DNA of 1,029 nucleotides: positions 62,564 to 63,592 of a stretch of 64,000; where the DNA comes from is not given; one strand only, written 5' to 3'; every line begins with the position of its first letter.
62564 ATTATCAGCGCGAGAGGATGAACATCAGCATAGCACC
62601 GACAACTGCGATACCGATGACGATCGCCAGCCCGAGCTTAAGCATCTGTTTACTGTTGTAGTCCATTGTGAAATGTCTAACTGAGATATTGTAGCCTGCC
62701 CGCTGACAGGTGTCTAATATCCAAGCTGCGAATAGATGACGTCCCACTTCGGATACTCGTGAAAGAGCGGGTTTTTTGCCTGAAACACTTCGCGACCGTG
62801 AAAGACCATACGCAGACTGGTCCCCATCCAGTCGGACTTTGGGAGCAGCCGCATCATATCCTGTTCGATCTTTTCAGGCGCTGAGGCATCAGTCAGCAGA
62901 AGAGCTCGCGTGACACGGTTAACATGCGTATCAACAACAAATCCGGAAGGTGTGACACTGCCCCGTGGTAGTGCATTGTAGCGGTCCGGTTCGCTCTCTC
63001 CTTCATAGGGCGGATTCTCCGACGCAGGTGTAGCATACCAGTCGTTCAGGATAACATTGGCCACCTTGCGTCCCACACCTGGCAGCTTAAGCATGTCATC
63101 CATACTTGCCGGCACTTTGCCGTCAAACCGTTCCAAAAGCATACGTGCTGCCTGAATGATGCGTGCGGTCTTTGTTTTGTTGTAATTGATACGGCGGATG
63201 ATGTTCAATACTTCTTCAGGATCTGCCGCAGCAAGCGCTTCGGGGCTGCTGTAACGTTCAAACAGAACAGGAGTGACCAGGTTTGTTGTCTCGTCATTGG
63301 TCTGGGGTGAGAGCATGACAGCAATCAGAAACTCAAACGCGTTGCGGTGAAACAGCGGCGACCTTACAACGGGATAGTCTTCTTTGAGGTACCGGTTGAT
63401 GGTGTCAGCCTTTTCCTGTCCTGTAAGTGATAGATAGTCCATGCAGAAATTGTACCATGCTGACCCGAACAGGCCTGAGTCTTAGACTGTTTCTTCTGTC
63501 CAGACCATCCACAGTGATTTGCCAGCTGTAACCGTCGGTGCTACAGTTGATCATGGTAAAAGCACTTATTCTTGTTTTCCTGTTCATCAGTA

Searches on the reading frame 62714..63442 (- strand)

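Call 57: search_protein_families(library=pfam, proteins=[window:62714-63442:-], max_evalue=0.001)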
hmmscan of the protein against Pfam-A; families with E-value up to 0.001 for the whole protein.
window:62714-63442:- (242 aa): 3 families
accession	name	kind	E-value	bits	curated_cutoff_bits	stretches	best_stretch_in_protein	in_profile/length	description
PF00730.31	HhH-GPD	-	2.3e-20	73.4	26.2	1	40-202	1-108/108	HhH-GPD superfamily base excision DNA repair protein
PF00633.29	HHH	-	1e-09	38.2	24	1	105-132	1-28/30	Helix-hairpin-helix motif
PF14520.12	HHH_5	-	0.00051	20.9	27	0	61-100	19-56/57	Helix-hairpin-helix domain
